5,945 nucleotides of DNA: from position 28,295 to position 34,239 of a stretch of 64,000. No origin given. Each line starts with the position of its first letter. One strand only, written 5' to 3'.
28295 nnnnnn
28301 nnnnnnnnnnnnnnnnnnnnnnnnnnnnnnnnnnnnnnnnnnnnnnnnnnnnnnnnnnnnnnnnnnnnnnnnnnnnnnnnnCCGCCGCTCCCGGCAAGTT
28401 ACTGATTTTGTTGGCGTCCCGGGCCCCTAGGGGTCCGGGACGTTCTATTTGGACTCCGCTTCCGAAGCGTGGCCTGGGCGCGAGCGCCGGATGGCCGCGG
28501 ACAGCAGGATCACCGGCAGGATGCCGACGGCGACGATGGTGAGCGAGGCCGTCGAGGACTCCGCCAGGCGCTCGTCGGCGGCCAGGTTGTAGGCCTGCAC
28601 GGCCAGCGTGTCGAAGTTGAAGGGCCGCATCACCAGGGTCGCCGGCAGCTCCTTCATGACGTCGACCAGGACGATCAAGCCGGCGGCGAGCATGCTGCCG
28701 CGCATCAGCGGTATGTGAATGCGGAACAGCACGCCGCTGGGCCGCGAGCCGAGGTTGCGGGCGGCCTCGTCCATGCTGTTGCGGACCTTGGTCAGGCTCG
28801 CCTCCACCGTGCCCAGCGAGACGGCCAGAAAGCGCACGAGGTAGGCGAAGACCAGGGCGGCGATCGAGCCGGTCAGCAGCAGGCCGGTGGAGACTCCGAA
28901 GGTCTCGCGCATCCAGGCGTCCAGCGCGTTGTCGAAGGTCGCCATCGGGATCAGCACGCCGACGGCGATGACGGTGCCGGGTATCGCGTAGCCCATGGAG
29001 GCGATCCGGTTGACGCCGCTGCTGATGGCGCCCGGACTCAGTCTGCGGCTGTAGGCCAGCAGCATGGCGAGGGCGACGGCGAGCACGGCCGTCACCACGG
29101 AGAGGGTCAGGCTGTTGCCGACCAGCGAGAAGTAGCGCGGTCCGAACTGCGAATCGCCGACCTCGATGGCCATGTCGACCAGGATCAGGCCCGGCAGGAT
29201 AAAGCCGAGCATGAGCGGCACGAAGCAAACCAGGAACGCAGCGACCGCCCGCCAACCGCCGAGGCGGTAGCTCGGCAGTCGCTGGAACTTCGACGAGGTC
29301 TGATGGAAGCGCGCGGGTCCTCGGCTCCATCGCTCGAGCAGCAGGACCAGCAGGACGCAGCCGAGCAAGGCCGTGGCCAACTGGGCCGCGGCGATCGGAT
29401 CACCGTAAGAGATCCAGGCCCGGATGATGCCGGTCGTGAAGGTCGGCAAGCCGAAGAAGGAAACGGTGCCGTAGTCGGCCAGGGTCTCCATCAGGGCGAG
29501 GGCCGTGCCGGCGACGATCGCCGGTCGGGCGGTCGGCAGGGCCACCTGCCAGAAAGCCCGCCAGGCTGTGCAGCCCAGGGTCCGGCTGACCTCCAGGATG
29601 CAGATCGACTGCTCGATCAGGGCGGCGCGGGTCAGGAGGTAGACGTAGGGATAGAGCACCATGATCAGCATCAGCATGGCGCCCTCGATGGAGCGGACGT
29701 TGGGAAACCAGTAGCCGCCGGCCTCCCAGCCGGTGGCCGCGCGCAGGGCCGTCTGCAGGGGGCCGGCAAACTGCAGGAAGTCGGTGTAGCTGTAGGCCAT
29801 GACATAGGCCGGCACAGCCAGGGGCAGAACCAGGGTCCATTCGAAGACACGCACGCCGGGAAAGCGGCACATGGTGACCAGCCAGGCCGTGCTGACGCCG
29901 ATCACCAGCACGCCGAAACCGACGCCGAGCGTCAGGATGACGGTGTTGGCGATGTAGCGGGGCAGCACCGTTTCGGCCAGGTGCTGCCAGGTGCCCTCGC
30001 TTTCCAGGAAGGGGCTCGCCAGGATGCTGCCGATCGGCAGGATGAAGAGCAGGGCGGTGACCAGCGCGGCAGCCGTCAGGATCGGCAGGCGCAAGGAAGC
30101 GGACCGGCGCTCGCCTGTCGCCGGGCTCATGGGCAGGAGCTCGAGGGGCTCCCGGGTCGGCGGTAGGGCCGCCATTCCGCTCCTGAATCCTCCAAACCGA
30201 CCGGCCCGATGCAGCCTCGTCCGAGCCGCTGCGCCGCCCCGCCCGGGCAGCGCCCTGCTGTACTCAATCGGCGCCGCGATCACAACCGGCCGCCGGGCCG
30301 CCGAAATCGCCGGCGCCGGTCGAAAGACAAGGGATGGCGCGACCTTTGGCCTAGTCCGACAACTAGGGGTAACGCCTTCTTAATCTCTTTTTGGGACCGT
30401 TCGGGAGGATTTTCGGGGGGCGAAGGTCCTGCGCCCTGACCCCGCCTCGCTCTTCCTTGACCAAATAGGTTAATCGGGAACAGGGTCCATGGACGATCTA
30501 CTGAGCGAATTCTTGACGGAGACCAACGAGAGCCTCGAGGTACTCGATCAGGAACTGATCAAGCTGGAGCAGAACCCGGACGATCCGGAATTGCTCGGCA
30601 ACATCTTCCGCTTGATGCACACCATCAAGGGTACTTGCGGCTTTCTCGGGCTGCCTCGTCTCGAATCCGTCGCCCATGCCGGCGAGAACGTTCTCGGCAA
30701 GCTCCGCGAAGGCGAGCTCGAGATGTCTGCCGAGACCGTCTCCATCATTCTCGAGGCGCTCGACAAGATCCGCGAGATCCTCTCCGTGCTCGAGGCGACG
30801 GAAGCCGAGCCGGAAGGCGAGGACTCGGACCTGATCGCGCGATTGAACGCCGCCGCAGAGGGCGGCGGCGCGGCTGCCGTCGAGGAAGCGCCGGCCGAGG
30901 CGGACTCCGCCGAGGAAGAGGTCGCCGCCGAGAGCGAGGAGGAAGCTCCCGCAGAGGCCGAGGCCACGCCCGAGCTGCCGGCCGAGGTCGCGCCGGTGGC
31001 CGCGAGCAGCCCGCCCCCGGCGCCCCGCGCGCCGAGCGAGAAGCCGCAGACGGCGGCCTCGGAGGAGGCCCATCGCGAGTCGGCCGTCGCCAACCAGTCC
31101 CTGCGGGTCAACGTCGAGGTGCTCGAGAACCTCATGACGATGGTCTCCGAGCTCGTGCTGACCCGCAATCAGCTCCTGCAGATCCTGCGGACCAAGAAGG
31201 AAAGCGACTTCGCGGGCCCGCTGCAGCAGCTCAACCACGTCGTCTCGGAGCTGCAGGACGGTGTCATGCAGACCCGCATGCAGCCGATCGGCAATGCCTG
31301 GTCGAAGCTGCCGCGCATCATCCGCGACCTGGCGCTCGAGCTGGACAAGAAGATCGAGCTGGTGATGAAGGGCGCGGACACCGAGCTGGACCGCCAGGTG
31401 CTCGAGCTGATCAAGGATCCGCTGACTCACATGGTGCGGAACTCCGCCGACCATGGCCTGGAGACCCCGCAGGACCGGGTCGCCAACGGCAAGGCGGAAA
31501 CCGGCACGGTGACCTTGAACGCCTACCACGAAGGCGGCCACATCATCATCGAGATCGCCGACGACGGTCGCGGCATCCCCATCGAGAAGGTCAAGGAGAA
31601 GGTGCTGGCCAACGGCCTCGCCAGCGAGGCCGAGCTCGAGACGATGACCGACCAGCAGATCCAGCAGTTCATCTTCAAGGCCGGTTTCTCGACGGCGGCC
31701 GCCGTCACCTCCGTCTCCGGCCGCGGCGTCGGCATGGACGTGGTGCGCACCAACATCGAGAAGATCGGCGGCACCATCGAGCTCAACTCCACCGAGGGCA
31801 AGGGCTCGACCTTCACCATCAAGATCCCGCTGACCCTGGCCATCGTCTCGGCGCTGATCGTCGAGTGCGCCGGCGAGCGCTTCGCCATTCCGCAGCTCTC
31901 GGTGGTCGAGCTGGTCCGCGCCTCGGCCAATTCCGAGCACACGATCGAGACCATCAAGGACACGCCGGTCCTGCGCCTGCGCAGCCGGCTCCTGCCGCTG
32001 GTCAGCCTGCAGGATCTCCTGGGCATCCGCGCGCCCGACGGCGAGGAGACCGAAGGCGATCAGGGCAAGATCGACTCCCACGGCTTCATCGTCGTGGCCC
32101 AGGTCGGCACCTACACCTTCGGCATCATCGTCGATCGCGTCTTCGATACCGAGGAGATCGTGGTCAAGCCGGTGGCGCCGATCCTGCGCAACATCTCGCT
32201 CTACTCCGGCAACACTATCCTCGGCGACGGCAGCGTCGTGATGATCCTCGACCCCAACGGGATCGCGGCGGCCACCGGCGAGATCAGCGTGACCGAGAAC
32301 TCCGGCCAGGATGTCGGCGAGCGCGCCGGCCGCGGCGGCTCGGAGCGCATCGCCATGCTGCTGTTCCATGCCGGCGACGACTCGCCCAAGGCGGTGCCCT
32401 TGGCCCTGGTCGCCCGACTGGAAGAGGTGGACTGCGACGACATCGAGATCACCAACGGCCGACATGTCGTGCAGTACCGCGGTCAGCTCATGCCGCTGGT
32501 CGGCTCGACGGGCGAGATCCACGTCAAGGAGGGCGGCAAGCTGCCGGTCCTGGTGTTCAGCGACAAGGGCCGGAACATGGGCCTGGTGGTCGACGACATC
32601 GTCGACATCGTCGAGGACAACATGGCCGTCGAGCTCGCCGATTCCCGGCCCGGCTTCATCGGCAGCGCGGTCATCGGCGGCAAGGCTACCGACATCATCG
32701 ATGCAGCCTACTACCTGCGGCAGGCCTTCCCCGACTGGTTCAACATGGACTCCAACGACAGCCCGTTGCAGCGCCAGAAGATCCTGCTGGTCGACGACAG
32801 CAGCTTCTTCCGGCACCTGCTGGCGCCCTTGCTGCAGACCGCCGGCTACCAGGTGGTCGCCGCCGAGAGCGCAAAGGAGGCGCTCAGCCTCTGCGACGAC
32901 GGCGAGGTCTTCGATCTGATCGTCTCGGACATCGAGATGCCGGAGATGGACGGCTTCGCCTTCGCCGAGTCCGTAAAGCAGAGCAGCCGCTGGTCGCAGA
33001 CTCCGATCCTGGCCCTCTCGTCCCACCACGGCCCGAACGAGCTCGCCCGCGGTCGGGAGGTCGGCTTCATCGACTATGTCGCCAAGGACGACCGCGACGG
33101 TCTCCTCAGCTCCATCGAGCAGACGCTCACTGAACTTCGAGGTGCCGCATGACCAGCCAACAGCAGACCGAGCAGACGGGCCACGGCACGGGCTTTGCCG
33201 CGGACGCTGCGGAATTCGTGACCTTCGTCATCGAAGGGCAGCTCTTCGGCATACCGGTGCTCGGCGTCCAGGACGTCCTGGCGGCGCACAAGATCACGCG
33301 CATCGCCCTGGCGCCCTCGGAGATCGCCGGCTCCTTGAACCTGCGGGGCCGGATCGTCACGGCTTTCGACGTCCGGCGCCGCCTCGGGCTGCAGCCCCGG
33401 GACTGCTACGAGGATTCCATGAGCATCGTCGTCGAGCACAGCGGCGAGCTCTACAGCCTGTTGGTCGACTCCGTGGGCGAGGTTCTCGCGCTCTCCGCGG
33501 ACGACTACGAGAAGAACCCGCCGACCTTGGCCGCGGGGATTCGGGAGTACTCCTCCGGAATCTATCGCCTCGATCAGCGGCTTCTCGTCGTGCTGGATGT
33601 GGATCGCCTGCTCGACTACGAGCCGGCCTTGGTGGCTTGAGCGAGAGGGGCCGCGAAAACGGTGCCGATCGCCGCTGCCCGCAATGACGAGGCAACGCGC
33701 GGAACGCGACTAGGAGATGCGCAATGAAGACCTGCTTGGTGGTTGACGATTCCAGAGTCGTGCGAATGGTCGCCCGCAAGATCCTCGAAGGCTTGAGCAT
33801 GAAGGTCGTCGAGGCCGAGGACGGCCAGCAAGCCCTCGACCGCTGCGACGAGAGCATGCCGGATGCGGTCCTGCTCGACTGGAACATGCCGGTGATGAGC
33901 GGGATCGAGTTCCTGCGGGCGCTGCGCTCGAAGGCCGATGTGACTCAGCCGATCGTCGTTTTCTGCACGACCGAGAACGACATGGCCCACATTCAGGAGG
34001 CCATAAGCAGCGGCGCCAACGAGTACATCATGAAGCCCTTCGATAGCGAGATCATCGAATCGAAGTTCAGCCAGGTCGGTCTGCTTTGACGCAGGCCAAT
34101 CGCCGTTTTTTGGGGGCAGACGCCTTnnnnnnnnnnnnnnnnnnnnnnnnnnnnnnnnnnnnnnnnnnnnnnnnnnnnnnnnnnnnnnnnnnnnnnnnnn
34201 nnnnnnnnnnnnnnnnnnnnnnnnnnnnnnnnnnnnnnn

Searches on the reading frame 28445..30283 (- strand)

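Call 5: search_protein_families(library=pfam, proteins=[window:28445-30283:-])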
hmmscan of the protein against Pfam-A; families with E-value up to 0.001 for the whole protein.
window:28445-30283:- (612 aa): 1 family
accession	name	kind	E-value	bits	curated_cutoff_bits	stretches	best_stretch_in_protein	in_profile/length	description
PF00528.27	BPD_transp_1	-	1.3e-13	51.5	26.4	2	128-314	4-173/184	Binding-protein-dependent transport system inner membrane component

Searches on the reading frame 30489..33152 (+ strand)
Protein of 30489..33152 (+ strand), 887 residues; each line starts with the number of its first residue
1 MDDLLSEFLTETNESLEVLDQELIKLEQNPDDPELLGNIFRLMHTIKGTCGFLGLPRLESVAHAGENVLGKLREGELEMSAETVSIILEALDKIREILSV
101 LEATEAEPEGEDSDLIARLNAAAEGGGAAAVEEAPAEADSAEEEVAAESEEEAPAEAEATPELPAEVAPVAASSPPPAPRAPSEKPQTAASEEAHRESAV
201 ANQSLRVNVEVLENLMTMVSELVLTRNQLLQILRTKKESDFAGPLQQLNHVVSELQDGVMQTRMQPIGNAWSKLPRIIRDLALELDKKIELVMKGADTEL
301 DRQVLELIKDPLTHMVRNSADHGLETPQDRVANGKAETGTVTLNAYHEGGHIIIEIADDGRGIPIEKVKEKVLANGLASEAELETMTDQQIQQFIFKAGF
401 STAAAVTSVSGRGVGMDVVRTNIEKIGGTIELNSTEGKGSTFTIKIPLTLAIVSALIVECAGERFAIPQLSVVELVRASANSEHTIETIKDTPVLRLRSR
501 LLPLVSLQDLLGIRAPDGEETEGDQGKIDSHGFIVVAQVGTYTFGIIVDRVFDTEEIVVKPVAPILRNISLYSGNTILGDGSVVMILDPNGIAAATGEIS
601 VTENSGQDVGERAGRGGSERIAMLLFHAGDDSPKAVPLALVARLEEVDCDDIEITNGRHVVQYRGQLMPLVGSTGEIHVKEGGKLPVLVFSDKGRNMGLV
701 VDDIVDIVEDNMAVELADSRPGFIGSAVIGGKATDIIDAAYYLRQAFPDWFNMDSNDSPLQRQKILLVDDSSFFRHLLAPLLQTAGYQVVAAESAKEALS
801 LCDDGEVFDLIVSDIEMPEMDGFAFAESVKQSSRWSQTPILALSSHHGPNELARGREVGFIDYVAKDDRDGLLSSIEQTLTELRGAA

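Call 5: search_protein_families(library=pfam, proteins=[window:30489-33152:+])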
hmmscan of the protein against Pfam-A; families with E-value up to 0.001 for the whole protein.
window:30489-33152:+ (887 aa): 5 families
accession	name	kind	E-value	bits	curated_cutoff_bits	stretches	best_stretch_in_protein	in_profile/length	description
PF01584.24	CheW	-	8.7e-30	103.6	23.5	2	455-593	2-134/138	CheW-like domain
PF00072.30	Response_reg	-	4.7e-21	75.5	30.2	1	765-875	1-109/111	Response regulator receiver domain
PF02518.31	HATPase_c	-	1.7e-20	73.9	26.4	1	310-449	4-110/111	Histidine kinase-, DNA gyrase B-, and HSP90-like ATPase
PF01627.28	Hpt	-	4e-17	62.7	24.6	1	3-96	1-83/84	Hpt domain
PF02895.20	H-kinase_dim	-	5.8e-14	52.7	23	1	202-262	1-68/68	Signal transducing histidine kinase, homodimeric domain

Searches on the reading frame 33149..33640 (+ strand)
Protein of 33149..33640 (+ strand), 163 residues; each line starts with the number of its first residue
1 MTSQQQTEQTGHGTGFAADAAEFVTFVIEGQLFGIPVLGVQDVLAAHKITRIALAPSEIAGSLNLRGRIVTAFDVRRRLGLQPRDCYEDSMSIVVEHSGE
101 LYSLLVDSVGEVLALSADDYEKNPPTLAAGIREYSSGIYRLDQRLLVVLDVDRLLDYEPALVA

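Call 5: search_protein_families(library=pfam, proteins=[window:33149-33640:+])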
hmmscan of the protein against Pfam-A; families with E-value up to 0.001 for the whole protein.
window:33149-33640:+ (163 aa): 1 family
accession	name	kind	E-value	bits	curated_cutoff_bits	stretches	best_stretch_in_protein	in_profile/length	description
PF01584.24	CheW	-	1.3e-31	109.5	23.5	1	22-156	1-135/138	CheW-like domain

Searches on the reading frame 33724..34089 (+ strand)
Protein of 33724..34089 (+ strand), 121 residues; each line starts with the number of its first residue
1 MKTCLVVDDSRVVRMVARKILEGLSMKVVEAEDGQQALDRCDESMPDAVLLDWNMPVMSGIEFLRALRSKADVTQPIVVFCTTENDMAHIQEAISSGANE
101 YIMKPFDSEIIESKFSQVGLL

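Call 5: search_protein_families(library=pfam, proteins=[window:33724-34089:+])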
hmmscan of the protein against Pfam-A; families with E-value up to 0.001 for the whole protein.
window:33724-34089:+ (121 aa): 1 family
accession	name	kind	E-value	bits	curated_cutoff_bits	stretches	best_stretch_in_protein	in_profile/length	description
PF00072.30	Response_reg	-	1.2e-28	99.9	30.2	1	5-112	2-107/111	Response regulator receiver domain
